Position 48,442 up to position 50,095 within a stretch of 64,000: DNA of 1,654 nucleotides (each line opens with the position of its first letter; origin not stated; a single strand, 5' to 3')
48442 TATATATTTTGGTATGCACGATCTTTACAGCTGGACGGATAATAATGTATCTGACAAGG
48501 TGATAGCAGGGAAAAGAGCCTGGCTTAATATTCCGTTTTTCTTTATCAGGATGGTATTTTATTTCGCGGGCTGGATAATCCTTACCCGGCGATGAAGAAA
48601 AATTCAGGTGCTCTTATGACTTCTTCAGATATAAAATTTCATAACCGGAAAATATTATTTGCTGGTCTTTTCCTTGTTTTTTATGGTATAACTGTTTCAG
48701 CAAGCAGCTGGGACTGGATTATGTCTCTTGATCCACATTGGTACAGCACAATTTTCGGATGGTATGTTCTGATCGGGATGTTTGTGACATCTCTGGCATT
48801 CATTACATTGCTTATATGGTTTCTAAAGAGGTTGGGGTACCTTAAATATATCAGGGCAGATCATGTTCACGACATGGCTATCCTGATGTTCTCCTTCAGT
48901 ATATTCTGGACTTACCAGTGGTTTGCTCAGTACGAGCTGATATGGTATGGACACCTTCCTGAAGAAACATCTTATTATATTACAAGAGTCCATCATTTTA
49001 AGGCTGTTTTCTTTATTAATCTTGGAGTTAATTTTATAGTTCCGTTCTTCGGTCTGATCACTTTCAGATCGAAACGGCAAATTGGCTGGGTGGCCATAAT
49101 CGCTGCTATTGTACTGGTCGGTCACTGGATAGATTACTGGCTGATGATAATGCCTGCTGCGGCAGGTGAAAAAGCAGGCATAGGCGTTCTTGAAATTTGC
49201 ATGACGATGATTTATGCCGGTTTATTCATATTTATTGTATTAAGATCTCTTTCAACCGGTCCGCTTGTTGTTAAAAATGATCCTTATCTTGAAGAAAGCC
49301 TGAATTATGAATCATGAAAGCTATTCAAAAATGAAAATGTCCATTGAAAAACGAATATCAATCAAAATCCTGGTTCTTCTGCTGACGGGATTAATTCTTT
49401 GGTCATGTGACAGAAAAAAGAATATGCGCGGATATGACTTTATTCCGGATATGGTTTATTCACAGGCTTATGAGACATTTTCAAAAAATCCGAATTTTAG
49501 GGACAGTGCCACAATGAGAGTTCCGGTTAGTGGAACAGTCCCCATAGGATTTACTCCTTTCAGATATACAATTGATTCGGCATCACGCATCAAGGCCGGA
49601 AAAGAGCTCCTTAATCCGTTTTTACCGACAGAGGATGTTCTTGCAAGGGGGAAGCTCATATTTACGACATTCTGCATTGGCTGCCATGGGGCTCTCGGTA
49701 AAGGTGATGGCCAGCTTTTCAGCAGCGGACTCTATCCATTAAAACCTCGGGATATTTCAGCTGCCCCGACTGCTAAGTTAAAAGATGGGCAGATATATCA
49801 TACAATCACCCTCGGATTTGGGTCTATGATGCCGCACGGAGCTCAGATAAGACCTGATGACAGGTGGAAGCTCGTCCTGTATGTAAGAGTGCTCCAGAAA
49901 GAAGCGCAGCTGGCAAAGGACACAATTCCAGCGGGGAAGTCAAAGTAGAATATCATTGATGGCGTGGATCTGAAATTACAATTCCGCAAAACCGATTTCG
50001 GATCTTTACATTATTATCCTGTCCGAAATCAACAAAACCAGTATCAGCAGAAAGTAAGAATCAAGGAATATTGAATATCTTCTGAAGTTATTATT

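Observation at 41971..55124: Aerobic respiratory island (ACIII, caa3 oxidase, SCO, heme O synthase) shattered by more than 20 frame disruptions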

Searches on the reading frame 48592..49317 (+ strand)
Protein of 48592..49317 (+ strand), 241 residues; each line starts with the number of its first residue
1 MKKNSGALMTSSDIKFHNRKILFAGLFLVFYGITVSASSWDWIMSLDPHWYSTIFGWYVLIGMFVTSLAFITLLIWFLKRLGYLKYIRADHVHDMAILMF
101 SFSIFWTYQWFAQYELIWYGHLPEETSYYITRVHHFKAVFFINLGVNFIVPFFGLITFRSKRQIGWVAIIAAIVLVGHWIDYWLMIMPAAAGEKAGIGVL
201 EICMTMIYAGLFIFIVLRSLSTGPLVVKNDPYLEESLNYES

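Call 5: find_encoding_contigs(protein=window:48592-49317:+, flank=10000, max_places=10)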
Protein window:48592-49317:+ (241 aa): no gene with exactly this product is on record in the collection.

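Call 6: find_related_loci(query=window:48592-49314:+, collection=genome_contigs, flank=10000)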
Query window:48592-49314:+ (241 aa) in genome_contigs; peptide patterns used: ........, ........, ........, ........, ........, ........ (x = any residue, [..] = any of these).
599 stretches matched a pattern (row limit reached: there are more); 574 encode a relative of the query (tblastn E <= 1e-3); the best 80 are kept; 80 distinct loci.
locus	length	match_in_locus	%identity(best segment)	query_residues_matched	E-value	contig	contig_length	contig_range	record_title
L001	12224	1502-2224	90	1-241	1e-148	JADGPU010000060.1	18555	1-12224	MAG: Bacteroidales bacterium isolate Chersky.21_39 contig-100_826, whole genome shotgun sequence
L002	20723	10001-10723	88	1-241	9e-146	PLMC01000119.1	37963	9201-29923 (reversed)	MAG: Bacteroidales bacterium isolate fen_982 73.20120800_E3S.3_contig_4187, whole genome shotgun sequence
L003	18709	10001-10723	86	1-241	5e-144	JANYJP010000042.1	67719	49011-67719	MAG: Bacteroidales bacterium isolate GL140_4_metabinner_12 GL140_4_k141_1277481, whole genome shotgun sequence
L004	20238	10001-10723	85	1-241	1e-141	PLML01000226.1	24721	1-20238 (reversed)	MAG: Bacteroidales bacterium isolate fen_980 73.20120800_E3D.18_contig_132, whole genome shotgun sequence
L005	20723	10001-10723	83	1-241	1e-138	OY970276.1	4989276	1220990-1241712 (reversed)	MAG: uncultured Bacteroidales bacterium isolate MFD06435.bin.1.129 genome assembly, chromosome: 1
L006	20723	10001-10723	81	1-241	2e-134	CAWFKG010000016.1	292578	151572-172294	MAG: uncultured Bacteroidales bacterium isolate MFD06435.bin.2.94 genome assembly, contig: contig_88751, whole genome sh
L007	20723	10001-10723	78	1-241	7e-133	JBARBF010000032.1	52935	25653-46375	MAG: Bacteroidales bacterium isolate MFD05764_ilm_asm_bin327 k127_42142, whole genome shotgun sequence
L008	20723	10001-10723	80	1-241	4e-134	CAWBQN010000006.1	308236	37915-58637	MAG: uncultured Bacteroidales bacterium isolate MFD01872.bin.1.230 genome assembly, contig: contig_132725, whole genome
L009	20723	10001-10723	71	1-241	3e-117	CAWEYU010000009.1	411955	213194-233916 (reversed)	MAG: uncultured Bacteroidales bacterium isolate MFD05942.bin.1.356 genome assembly, contig: contig_37146, whole genome s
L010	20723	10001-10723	67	1-241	2e-114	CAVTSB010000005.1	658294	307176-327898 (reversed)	MAG: uncultured Bacteroidales bacterium isolate MFD00905.bin.1.144 genome assembly, contig: contig_30983, whole genome s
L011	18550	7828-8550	87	1-241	4e-143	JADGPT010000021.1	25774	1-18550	MAG: Bacteroidales bacterium isolate Chersky.15_30 contig-100_742, whole genome shotgun sequence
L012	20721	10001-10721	70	1-241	1e-99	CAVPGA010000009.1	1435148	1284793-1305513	MAG: uncultured Bacteroidales bacterium isolate MFD10007.bin.2.59 genome assembly, contig: contig_8811, whole genome sho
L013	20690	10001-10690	45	9-238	2e-71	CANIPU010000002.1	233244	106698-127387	MAG: Chitinophagaceae bacterium isolate RH-14apr17-97 genome assembly, contig: RH-14apr17-C83, whole genome shotgun sequ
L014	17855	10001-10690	44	9-238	7e-71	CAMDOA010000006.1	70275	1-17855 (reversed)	MAG: Chitinophaga pinensis isolate TrH-25oct19-14 genome assembly, contig: TrH-25oct19-C503, whole genome shotgun sequen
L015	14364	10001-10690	44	9-238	9e-70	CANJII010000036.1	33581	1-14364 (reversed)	MAG: Chitinophagaceae bacterium isolate RH-23may17-1171 genome assembly, contig: RH-23may17-C9116, whole genome shotgun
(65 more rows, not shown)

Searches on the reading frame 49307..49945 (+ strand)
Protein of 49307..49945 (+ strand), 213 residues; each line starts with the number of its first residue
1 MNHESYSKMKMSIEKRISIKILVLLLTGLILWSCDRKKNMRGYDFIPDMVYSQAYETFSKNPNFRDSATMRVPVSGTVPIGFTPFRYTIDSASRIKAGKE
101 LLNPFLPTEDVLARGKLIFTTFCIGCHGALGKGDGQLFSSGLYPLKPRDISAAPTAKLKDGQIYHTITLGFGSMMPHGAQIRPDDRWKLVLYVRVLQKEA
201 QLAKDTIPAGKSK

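Call 12: find_homologous_proteins(query=window:49307-49945:+, max_evalue=1e-40)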
Query window:49307-49945:+ (213 aa): 589 proteins with E <= 1e-40 among 722 candidates; the best 120 are listed.
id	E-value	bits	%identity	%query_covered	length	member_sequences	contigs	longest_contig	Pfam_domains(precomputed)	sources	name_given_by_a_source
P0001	2.6e-134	463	95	100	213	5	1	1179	PF13442.12,PF00034.27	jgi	jgi:mono/diheme cytochrome c family protein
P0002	1.0e-117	409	88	95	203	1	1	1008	PF13442.12,PF00034.27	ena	-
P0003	5.4e-116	403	81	100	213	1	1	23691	PF13442.12,PF00034.27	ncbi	-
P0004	1.9e-114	398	86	95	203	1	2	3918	PF13442.12,PF00034.27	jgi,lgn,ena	-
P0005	1.9e-114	398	86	95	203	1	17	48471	PF13442.12,PF00034.27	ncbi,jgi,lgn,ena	-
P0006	4.4e-114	397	82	100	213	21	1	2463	PF13442.12,PF00034.27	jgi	-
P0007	6.6e-114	396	84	95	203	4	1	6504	PF13442.12,PF00034.27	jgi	jgi:mono/diheme cytochrome c family protein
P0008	6.8e-114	396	86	95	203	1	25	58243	PF13442.12,PF00034.27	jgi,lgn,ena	-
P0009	9.2e-114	396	84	95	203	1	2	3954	PF13442.12,PF00034.27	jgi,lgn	jgi:mono/diheme cytochrome c family protein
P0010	9.3e-114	396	85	95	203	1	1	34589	PF13442.12,PF00034.27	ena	-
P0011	1.8e-113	395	85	95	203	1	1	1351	PF13442.12,PF00034.27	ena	-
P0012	3.4e-113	394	85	95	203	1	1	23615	PF13442.12,PF00034.27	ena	-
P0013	6.4e-113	393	83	95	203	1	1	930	PF13442.12,PF00034.27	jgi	jgi:mono/diheme cytochrome c family protein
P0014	9.0e-113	393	85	95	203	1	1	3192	PF13442.12,PF00034.27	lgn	-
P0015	1.1e-112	392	84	95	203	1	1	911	PF13442.12,PF00034.27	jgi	jgi:mono/diheme cytochrome c family protein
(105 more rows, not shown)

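Call 13: find_encoding_contigs(protein=P0001, flank=10000, max_places=10)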
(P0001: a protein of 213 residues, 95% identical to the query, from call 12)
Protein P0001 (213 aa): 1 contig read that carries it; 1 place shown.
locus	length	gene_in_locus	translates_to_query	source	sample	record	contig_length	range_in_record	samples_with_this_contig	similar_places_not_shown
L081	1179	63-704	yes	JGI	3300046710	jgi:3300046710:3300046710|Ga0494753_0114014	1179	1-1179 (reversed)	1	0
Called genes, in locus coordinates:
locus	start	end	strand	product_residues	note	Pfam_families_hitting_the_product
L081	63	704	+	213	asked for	PF00034:Cytochrom_C, PF13442:Cytochrome_CBB3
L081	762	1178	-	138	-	?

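Call 14: find_encoding_contigs(protein=P0003, flank=10000, max_places=5)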
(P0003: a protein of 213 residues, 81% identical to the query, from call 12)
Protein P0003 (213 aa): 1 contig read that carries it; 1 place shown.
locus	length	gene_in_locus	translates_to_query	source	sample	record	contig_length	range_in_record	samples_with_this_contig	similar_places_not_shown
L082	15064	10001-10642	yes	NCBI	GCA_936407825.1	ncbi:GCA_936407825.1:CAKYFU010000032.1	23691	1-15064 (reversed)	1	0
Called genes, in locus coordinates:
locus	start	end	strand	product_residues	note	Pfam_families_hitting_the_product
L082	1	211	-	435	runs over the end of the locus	PF06123:CreD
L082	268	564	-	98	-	PF01638:HxlR (weak), PF13601:HTH_34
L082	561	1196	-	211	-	-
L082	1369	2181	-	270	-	-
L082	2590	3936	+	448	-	PF02085:Cytochrom_CIII (faint), PF14537:Cytochrom_c3_2 (faint), PF14522:Cytochrome_C7 (weak)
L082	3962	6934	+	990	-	PF12838:Fer4_7 (weak), PF13183:Fer4_8 (faint), PF13237:Fer4_10 (faint), PF25160:LdpA_Fe-S-bd (faint), PF13247:Fer4_11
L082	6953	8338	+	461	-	PF03916:NrfD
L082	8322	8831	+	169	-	PF11821:ActD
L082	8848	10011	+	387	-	-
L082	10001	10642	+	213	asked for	PF00034:Cytochrom_C (weak), PF13442:Cytochrome_CBB3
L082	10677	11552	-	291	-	PF01040:UbiA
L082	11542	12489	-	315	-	PF02790:COX2_TM (weak), PF00116:COX2, PF00034:Cytochrom_C (weak)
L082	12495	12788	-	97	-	PF03626:COX4_pro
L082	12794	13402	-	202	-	PF00510:COX3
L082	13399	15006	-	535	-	PF00115:COX1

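Call 60: search_protein_families(library=ncbifam, proteins=[window:49337-49945:+], max_evalue=0.00001)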
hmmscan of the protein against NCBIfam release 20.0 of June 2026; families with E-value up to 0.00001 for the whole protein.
seq(203 aa): 2 families
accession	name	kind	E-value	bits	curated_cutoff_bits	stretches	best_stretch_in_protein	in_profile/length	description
NF011054.0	PRK14486.1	equivalog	8.5e-08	32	447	1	84-188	197-292/294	putative bifunctional cbb3-type cytochrome c oxidase subunit II/cytochrome c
TIGR03872.1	cytochrome_MoxG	equivalog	6e-06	26.4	147.8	0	93-191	35-126/133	cytochrome c(L), periplasmic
